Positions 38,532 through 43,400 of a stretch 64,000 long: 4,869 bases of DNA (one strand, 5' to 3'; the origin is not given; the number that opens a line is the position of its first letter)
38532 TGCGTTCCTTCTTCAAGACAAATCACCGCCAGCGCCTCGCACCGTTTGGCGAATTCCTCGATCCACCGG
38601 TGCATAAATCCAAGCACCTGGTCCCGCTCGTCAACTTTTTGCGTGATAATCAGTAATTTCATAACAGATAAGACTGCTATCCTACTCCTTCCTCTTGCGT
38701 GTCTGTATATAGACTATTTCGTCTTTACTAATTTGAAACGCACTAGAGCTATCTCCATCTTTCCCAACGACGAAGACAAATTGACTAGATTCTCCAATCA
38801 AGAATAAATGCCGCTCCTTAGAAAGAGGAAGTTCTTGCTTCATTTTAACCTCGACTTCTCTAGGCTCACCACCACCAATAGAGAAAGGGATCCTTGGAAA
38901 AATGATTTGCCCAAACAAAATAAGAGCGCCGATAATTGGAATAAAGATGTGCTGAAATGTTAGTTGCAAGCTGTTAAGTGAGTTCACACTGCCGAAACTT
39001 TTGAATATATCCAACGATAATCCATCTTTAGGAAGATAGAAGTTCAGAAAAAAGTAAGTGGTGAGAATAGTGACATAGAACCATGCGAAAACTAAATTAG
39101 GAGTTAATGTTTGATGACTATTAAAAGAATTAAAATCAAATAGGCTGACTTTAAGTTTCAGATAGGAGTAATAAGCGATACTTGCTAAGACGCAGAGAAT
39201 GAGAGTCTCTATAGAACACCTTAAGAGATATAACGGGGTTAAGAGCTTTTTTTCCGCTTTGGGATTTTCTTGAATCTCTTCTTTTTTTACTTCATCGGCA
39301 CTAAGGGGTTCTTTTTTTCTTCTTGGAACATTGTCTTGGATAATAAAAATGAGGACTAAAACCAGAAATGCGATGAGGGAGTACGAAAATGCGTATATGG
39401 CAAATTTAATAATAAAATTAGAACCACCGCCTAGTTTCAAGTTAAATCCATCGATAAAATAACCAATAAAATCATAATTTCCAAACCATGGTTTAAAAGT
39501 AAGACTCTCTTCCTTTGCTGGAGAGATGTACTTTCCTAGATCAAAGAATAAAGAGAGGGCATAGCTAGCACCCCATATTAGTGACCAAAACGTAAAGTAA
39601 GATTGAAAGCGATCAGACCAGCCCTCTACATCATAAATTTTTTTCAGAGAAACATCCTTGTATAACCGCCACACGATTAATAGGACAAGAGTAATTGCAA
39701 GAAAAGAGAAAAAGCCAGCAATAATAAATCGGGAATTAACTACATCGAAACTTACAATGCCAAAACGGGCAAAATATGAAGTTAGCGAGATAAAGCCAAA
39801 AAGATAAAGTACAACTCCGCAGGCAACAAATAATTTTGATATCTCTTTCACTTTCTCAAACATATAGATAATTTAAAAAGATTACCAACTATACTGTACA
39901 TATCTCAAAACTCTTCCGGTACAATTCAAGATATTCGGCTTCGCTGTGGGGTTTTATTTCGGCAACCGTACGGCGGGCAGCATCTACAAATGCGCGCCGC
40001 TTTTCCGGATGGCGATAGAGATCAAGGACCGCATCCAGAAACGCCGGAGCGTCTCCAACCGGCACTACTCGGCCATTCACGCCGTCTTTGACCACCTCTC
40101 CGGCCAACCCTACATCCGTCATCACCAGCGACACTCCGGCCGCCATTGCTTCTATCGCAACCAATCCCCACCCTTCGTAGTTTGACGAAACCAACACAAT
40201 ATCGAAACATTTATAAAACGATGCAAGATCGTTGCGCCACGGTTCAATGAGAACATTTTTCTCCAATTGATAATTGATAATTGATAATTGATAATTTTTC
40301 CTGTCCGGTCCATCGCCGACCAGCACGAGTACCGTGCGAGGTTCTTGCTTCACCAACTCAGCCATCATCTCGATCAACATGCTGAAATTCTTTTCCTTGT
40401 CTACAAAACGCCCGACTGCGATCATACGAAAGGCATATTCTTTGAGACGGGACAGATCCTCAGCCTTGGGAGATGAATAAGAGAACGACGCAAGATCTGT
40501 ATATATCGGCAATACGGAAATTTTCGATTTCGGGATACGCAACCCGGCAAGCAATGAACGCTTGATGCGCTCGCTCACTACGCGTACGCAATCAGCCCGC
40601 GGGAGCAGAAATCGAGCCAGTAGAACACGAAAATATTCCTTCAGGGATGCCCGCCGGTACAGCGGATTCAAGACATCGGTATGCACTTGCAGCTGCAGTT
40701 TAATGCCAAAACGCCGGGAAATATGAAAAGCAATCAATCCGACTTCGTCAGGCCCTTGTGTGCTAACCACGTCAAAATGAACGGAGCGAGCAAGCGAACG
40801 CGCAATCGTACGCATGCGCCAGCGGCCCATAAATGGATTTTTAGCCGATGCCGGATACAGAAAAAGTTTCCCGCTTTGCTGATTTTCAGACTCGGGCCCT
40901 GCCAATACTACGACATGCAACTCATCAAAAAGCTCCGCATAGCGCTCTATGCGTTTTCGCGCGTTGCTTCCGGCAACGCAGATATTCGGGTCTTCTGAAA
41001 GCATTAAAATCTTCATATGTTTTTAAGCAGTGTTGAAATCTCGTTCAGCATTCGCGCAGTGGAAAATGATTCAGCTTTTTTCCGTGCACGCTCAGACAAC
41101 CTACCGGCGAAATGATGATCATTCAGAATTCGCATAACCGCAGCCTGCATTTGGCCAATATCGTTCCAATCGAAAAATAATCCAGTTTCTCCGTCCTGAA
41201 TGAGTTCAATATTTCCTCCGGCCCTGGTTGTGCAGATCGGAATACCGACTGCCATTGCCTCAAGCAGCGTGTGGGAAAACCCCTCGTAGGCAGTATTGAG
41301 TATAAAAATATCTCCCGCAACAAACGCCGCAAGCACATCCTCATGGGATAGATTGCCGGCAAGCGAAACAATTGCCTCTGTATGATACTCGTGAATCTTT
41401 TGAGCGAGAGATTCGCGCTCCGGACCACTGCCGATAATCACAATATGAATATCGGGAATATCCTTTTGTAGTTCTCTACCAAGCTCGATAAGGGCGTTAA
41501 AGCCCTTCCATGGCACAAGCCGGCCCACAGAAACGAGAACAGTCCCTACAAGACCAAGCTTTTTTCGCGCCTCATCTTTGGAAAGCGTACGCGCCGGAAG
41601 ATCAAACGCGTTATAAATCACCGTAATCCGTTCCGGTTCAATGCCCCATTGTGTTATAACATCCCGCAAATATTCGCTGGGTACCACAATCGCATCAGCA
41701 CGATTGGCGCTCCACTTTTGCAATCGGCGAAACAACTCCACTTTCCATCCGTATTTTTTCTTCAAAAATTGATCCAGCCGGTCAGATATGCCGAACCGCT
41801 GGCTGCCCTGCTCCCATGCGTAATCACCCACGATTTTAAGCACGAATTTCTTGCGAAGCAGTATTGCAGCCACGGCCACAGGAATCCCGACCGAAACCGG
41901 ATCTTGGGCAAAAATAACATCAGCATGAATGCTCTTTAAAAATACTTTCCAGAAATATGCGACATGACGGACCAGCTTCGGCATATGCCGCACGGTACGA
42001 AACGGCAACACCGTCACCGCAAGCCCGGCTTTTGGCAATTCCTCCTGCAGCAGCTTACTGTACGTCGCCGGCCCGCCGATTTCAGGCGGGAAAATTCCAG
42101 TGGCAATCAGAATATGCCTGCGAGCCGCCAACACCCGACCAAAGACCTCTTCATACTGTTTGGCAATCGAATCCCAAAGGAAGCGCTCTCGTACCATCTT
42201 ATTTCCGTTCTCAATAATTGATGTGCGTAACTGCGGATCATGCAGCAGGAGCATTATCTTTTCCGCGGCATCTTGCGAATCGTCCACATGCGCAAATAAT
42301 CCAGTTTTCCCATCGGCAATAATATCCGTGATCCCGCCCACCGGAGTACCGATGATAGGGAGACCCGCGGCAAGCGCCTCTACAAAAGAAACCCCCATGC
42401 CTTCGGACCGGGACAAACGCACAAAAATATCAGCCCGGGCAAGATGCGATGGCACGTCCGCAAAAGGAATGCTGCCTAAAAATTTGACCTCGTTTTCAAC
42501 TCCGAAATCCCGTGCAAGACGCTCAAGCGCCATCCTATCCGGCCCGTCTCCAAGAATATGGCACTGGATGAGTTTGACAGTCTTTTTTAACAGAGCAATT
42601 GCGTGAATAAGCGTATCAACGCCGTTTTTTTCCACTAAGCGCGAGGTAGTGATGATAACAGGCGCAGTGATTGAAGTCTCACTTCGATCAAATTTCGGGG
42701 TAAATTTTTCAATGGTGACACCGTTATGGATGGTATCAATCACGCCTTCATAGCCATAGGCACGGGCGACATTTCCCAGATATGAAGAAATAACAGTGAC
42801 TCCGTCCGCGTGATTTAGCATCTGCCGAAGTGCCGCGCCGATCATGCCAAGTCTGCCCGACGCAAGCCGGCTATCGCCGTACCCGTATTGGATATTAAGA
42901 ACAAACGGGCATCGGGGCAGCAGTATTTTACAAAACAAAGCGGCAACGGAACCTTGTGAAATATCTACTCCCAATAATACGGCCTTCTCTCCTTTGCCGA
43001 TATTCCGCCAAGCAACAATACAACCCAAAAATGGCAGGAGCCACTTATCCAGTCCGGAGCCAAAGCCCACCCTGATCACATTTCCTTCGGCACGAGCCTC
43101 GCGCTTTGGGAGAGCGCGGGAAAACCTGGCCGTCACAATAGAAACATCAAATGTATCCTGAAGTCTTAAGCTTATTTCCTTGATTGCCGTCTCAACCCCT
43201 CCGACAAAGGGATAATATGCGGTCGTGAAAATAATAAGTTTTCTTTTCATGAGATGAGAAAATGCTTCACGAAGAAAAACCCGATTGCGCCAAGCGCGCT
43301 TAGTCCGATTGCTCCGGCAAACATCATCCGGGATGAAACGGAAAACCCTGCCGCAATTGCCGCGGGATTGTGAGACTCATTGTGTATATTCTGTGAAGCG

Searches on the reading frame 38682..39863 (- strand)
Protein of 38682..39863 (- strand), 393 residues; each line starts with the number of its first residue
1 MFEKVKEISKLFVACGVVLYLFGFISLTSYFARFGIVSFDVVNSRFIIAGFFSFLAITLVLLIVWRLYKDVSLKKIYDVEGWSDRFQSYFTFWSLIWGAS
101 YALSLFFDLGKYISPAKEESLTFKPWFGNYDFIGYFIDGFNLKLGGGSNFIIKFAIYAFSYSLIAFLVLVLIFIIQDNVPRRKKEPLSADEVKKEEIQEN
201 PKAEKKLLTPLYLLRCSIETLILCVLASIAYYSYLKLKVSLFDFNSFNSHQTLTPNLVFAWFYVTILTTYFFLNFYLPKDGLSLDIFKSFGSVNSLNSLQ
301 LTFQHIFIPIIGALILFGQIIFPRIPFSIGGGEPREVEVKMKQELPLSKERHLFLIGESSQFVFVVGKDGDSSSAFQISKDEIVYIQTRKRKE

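Call 4: search_protein_families(library=pfam, proteins=[window:38682-39863:-], max_evalue=0.01)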
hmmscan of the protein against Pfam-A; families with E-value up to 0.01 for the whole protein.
window:38682-39863:- (393 aa): 1 family
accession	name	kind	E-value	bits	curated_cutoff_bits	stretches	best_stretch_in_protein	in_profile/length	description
PF04689.18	S1FA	-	0.0067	17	21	0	163-198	21-58/66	DNA binding protein S1FA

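Call 5: search_protein_families(library=ncbifam, proteins=[window:38682-39863:-], max_evalue=0.01)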
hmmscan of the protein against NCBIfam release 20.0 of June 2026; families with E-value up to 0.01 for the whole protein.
window:38682-39863:- (393 aa): 0 families

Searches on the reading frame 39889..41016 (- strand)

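Call 4: search_protein_families(library=pfam, proteins=[window:39889-41016:-], max_evalue=0.01)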
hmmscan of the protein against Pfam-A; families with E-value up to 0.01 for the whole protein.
window:39889-41016:- (375 aa): 6 families
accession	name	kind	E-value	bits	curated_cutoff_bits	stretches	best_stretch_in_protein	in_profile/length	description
PF00534.26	Glycos_transf_1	-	7.1e-36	123.8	26.4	1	196-349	16-171/172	Glycosyl transferases group 1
PF13692.12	Glyco_trans_1_4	-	2.4e-31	109.3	27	1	197-335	3-141/142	Glycosyl transferases group 1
PF13439.12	Glyco_transf_4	-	9.9e-14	52.2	28.5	1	27-170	16-163/170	Glycosyltransferase Family 4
PF13579.12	Glyco_trans_4_4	-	6e-13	49.9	29.7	1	24-170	12-156/158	Glycosyl transferase 4-like domain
PF20706.3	GT4-conflict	-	7.4e-10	38.8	26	1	128-351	134-372/385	Family 4 Glycosyltransferase in conflict systems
PF13524.12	Glyco_trans_1_2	-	0.00021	21.7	25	1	223-352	10-130/144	Glycosyl transferase-like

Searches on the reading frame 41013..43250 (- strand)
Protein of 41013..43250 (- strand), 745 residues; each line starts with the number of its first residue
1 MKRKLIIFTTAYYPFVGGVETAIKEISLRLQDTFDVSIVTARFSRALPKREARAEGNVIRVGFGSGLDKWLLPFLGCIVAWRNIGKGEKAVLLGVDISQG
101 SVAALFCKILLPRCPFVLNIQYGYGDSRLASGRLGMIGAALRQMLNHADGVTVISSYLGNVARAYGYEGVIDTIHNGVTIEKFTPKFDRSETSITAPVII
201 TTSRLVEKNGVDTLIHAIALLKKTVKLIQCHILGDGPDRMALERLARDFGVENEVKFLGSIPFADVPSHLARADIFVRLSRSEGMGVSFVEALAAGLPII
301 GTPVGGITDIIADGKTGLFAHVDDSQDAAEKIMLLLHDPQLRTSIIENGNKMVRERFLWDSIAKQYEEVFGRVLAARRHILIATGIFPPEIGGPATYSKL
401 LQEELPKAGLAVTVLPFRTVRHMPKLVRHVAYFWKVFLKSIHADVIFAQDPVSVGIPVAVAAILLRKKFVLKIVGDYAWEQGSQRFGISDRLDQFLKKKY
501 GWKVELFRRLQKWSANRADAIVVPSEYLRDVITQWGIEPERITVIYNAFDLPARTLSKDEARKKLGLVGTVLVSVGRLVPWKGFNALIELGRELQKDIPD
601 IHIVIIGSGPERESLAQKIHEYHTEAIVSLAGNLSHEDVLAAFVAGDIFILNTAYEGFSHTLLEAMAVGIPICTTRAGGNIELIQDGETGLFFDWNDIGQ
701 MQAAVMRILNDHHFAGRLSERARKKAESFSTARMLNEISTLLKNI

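Call 5: search_protein_families(library=ncbifam, proteins=[window:41013-43250:-], max_evalue=0.01)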
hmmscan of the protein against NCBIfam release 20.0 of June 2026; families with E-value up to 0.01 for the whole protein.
window:41013-43250:- (745 aa): 49 families (the best 25 are shown)
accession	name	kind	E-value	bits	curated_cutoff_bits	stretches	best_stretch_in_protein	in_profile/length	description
TIGR03999.1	thiol_BshA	equivalog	5.6e-69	232.9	273.7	2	140-374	137-374/375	N-acetyl-alpha-D-glucosaminyl L-malate synthase BshA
TIGR03088.1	stp2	hypoth_equivalog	1.8e-63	214.8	409.05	2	171-374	162-374/374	TIGR03088 family PEP-CTERM/XrtA system glycosyltransferase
NF041876.1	EPS_EpsE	equivalog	1.9e-63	215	400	2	132-363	146-386/389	exopolysaccharide biosynthesis GT4 family glycosyltransferase EpsE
TIGR04063.1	stp3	hypoth_equivalog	3.3e-52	177.7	442.05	2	438-725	88-374/397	TIGR04063 family PEP-CTERM/XrtA system glycosyltransferase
TIGR02149.1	glgA_Coryne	subfamily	2.4e-45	155.3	302.4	2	142-373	139-390/391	glycogen synthase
NF038229.1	Glyco4_Geo_Pelo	equivalog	3.6e-43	147.9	400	2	516-744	108-335/338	GPMC system family 4 glycosyltransferase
TIGR03449.1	mycothiol_MshA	equivalog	5.2e-42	144.2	462.5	2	517-740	164-398/406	D-inositol-3-phosphate glycosyltransferase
NF050063.1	ProtGlycPglJ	equivalog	1.7e-40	139.4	500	2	510-736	137-357/363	N-acetylgalactosamine-N,N'-diacetylbacillosaminyl-diphospho-undecaprenol 4-alpha-N-acetylgalactosaminyltransferase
NF047880.1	glyco_SdgA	exception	5e-40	137.5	800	2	571-737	317-482/488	serine-aspartate repeat adhesin O-glycosyltransferase SdgA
NF047684.1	TeichurnBiosyTuaC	equivalog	1.1e-39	136.5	550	2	197-373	220-389/391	teichuronic acid biosynthesis protein TuaC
NF049988.1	MGlcDAGSynMgs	equivalog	2e-36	126.2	400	2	198-373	215-387/398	alpha-monoglucosyldiacylglycerol synthase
TIGR04157.1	glyco_rSAM_CFB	subfamily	2.2e-35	122.4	400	2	512-725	164-388/406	TIGR04157 family glycosyltransferase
TIGR04005.1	wcaL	equivalog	6.6e-35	120.7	537.6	2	516-744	173-405/406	colanic acid biosynthesis glycosyltransferase WcaL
TIGR04047.1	MSMEG_0565_glyc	hypoth_equivalog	3.4e-32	111.9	259.85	2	146-368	137-369/373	MSMEG_0565 family glycosyltransferase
NF007396.0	PRK09922.1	equivalog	8.7e-31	107.1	385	2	517-737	135-350/361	lipopolysaccharide 1,6-galactosyltransferase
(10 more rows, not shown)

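Call 6: search_protein_families(library=pfam, proteins=[window:41013-43250:-], max_evalue=0.01)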
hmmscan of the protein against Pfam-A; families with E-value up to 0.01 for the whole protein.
window:41013-43250:- (745 aa): 6 families
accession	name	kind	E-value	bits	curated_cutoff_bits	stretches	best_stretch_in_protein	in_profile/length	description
PF00534.26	Glycos_transf_1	-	1.1e-78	263.2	26.4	2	195-351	14-171/172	Glycosyl transferases group 1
PF13692.12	Glyco_trans_1_4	-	7e-62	208.3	27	2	197-338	2-142/142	Glycosyl transferases group 1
PF13439.12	Glyco_transf_4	-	2e-28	100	28.5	2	405-551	37-168/170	Glycosyltransferase Family 4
PF13579.12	Glyco_trans_4_4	-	5.2e-25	89.1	29.7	2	402-547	32-157/158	Glycosyl transferase 4-like domain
PF13524.12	Glyco_trans_1_2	-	7.8e-21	75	25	2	226-367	13-143/144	Glycosyl transferase-like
PF20706.3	GT4-conflict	-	1.4e-11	44.4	26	2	181-314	175-323/385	Family 4 Glycosyltransferase in conflict systems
